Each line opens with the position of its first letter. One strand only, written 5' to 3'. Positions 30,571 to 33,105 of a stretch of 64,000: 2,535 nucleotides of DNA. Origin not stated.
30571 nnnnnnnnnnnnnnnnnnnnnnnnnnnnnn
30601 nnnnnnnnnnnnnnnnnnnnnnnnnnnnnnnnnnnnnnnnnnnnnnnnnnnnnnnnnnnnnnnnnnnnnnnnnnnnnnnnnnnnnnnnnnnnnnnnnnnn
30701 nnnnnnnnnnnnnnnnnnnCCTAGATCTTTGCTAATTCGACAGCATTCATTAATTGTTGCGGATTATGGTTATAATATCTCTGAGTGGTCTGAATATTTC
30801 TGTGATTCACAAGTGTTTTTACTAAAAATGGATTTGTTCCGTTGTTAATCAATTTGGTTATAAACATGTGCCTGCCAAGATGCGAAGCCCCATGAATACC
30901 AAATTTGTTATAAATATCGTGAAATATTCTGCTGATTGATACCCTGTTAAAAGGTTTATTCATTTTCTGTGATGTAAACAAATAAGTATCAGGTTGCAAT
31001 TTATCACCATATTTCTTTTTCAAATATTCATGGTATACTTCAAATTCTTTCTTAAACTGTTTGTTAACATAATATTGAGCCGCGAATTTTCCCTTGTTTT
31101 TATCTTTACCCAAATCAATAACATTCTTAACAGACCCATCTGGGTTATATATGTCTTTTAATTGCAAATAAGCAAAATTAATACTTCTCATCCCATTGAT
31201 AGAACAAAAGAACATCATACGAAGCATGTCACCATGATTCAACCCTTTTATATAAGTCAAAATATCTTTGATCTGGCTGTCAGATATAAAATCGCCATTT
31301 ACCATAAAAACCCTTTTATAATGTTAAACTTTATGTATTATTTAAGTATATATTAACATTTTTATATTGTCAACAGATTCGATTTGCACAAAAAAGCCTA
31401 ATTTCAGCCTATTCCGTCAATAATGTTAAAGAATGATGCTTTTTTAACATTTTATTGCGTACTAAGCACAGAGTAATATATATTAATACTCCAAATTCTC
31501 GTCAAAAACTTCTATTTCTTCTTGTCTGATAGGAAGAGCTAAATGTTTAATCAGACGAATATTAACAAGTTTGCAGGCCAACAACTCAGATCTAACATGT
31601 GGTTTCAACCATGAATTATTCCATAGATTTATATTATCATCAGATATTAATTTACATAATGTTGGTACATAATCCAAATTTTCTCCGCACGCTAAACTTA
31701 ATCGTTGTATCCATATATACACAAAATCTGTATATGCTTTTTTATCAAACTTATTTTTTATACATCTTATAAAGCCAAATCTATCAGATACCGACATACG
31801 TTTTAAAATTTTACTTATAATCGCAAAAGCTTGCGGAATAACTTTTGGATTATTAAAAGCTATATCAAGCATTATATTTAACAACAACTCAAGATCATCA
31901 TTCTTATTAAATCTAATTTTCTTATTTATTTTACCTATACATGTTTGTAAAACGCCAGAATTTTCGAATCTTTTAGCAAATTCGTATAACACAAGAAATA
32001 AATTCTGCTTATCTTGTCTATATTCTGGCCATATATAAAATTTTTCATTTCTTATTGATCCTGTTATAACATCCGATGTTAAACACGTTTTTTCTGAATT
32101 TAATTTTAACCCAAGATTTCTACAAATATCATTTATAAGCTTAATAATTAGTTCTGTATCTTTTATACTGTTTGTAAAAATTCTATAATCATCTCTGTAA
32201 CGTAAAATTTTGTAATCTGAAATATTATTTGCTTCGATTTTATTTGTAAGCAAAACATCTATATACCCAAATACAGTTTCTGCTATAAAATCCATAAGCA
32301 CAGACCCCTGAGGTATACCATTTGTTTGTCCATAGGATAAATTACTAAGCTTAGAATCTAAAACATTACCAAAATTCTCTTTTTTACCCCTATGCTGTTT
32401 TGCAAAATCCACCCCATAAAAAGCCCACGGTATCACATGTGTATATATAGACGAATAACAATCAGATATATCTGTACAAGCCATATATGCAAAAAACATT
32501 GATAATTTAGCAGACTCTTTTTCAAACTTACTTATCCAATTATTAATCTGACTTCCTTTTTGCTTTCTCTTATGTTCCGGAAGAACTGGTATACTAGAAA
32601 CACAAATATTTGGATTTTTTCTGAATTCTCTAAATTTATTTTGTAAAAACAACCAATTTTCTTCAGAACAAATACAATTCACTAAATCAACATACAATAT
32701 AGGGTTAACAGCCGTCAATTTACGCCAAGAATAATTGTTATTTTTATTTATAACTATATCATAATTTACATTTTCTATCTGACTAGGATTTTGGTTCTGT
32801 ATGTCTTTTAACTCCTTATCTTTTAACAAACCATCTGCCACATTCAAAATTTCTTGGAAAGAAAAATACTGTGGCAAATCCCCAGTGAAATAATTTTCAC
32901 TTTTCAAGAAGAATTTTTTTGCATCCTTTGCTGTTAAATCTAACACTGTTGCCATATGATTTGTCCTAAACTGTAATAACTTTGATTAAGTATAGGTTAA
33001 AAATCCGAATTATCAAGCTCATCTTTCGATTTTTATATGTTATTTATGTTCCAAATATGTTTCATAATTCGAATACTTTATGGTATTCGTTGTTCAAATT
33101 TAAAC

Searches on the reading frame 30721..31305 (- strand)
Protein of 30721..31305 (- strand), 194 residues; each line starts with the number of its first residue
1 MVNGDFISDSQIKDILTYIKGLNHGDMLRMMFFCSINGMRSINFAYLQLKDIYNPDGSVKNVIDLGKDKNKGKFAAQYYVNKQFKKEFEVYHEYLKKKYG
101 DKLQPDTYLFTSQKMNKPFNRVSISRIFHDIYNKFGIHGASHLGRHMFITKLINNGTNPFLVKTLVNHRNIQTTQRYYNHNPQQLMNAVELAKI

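Call 3: search_protein_families(library=pfam, proteins=[window:30721-31305:-], max_evalue=1)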
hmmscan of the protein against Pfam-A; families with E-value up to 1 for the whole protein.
window:30721-31305:- (194 aa): 2 families
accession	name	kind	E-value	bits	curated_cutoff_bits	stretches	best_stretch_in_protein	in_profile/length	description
PF00589.27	Phage_integrase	-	1.2e-18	67.9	27.1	1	7-183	3-171/172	Phage integrase family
PF09119.15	SicP-binding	-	0.011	16.1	25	1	82-121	34-73/84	SicP binding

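Call 4: search_protein_families(library=padloc, proteins=[window:30721-31305:-], max_evalue=1)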
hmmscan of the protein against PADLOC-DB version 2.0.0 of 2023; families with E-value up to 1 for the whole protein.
window:30721-31305:- (194 aa): 0 families

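Call 5: search_protein_families(library=ncbifam, proteins=[window:30721-31305:-], max_evalue=1)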
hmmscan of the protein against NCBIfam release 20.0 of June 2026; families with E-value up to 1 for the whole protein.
window:30721-31305:- (194 aa): 11 families
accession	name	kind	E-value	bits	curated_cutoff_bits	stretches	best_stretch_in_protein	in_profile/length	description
NF040815.2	recomb_XerA_Arch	equivalog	2.2e-14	53.7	220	1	6-186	96-260/263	site-specific tyrosine recombinase/integron integrase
TIGR02225.1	recomb_XerD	equivalog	1.3e-11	44.4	329.6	1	37-189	136-283/290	site-specific tyrosine recombinase XerD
TIGR02224.1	recomb_XerC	equivalog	9.2e-11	41.6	335.15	1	37-188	140-285/295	tyrosine recombinase XerC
NF003462.0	PRK05084.1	equivalog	1.8e-08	33.5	267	1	38-190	208-354/360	tyrosine recombinase XerS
NF001399.0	PRK00283.1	subfamily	7.7e-08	31.9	279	1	27-188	139-291/300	tyrosine recombinase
NF007370.0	PRK09870.1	subfamily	2.9e-06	27.1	221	1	5-182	11-181/200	tyrosine-type DNA invertase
NF002331.0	PRK01287.1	subfamily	8.3e-06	25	371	1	89-178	220-310/365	site-specific tyrosine recombinase XerC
TIGR02249.1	integrase_gron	subfamily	0.00058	19.3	265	1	123-180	241-299/315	integron integrase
NF007371.0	PRK09871.1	subfamily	0.0014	18.2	222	1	109-183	102-177/198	tyrosine-type DNA invertase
NF040693.1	recomb_GmtY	equivalog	0.0023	17.2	340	1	71-187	315-439/441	gamma-mobile-trio recombinase GmtY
NF058608.1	CwrA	equivalog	0.15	12.6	75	0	161-186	17-43/68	cell wall inhibition responsive protein CwrA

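Call 79: search_protein_families(library=phrogs, proteins=[window:30721-31305:-], max_evalue=0.01)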
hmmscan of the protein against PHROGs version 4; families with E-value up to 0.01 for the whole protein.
window:30721-31305:- (194 aa): 5 families
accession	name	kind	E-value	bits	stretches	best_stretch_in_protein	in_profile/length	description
phrog_216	-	integration and excision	2.3e-27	96.9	1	7-189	56-233/301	integrase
phrog_1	-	integration and excision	1.4e-21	78.4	1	5-192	269-448/611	integrase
phrog_7685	-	integration and excision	3e-07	31.2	1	91-187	137-229/240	integrase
phrog_7269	-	integration and excision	2e-06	28.6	1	123-194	12-83/89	integrase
phrog_23271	-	unknown function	0.00051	21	1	136-180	6-50/67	-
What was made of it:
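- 30721..31305 (-): A 194-aa tyrosine recombinase (catalytic domain only), convergent with ORF3 with the two stop codons 1 nt apart. Calls 3, 5, 79 (Phage_integrase, E 1.2e-18).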

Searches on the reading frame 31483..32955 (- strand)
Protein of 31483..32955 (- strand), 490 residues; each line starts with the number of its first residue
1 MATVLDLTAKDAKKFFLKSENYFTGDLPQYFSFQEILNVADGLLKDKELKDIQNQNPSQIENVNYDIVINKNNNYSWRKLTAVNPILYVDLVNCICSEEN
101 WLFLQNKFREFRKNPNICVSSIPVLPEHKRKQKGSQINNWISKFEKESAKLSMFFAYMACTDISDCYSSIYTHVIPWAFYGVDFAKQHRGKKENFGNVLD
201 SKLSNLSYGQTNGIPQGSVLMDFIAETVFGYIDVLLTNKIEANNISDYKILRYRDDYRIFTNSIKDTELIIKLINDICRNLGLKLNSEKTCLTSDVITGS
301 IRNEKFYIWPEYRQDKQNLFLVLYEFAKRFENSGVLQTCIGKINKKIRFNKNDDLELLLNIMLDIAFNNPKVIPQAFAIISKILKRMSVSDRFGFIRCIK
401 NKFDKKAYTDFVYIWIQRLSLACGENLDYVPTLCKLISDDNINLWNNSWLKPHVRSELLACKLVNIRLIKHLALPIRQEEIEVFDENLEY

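Call 3: search_protein_families(library=pfam, proteins=[window:31483-32955:-], max_evalue=1)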
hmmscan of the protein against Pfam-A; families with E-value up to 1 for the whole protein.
window:31483-32955:- (490 aa): 3 families
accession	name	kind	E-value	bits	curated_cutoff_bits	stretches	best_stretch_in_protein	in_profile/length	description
PF00078.32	RVT_1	-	6e-11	42.9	29.6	1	156-294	68-193/205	Reverse transcriptase (RNA-dependent DNA polymerase)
PF24629.1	STATB_N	-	0.039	14.6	27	1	263-335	30-101/139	Signal transducer and activator of transcription b N-terminal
PF24341.1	OB_DEPS-1_6th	-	0.19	11.7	27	0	384-418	14-48/69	P-granule-associated protein DEPS-1, sixth OB-fold domain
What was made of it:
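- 31483..32955 (-): AbiP2-type defence reverse transcriptase, which marks the region as a defence island. Call 3 (RVT_1).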

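Call 4: search_protein_families(library=padloc, proteins=[window:31483-32955:-], max_evalue=1)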
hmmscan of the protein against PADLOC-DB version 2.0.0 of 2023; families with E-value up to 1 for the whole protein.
window:31483-32955:- (490 aa): 47 families (the best 25 are shown)
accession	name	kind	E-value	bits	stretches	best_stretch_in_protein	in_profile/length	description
PDLC03744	AbiP2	-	4.7e-164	544.8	1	1-487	4-486/489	DRT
PDLC03748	Drt6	-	5.1e-54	182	1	18-389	8-352/511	DRT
PDLC02179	Drt4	-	8.6e-47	158.3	1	19-382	9-356/542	-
PDLC03751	RT_UG14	-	1.2e-46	157.5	1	25-416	31-429/493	DRT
PDLC02177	Drt4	-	5.9e-44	148.7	1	20-386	9-367/541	-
PDLC02178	Drt4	-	1.3e-37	128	1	20-292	24-278/506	-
PDLC03752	Drt4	-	1.7e-37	127.8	1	17-382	13-350/467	DRT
PDLC03770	RT_UG31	-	2.6e-35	120.5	1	20-416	6-362/456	DRT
PDLC03784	Drt3b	-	2e-32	110.8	1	147-382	162-376/604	DRT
PDLC02180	Drt4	-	2.8e-30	103.7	1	26-293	28-271/532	-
PDLC03769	RT_UG30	-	1.9e-29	100.5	1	21-385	13-358/493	DRT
PDLC02176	Drt3b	-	6.4e-29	99.1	1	149-291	175-319/651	-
PDLC03743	AbiK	-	1.2e-27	95.4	1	19-404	33-387/546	DRT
PDLC02348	AbiK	-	3.2e-26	90.7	1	18-389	32-380/544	AbiK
PDLC03783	Drt8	-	2.7e-20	71.2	1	139-303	120-269/493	DRT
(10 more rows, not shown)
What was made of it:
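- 31483..32955 (-): Call 4 (PADLOC AbiP2, E 4.7e-164, full length).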

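Call 5: search_protein_families(library=ncbifam, proteins=[window:31483-32955:-], max_evalue=1)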
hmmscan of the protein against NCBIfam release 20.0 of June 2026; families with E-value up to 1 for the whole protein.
window:31483-32955:- (490 aa): 6 families
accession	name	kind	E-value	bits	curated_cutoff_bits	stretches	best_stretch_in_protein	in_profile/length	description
NF041749.1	Drt4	equivalog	3.9e-32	111.8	450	1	50-292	44-266/489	antiviral reverse transcriptase Drt4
NF041748.1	Drt3b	equivalog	8.5e-29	100.7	350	1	150-298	168-320/647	antiviral reverse transcriptase Drt3b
TIGR04416.1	group_II_RT_mat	equivalog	5e-10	39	300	1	209-293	175-252/353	group II intron reverse transcriptase/maturase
NF041750.1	Drt5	equivalog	8.3e-09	34.9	550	1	136-295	107-253/484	antiviral reverse transcriptase Drt5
NF038233.2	retron_St85_RT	exception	7.5e-06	25.4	235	1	151-300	84-228/289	retron St85 family RNA-directed DNA polymerase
NF041747.1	Drt3a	equivalog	0.00013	21.4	200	1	158-292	113-237/412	antiviral reverse transcriptase Drt3a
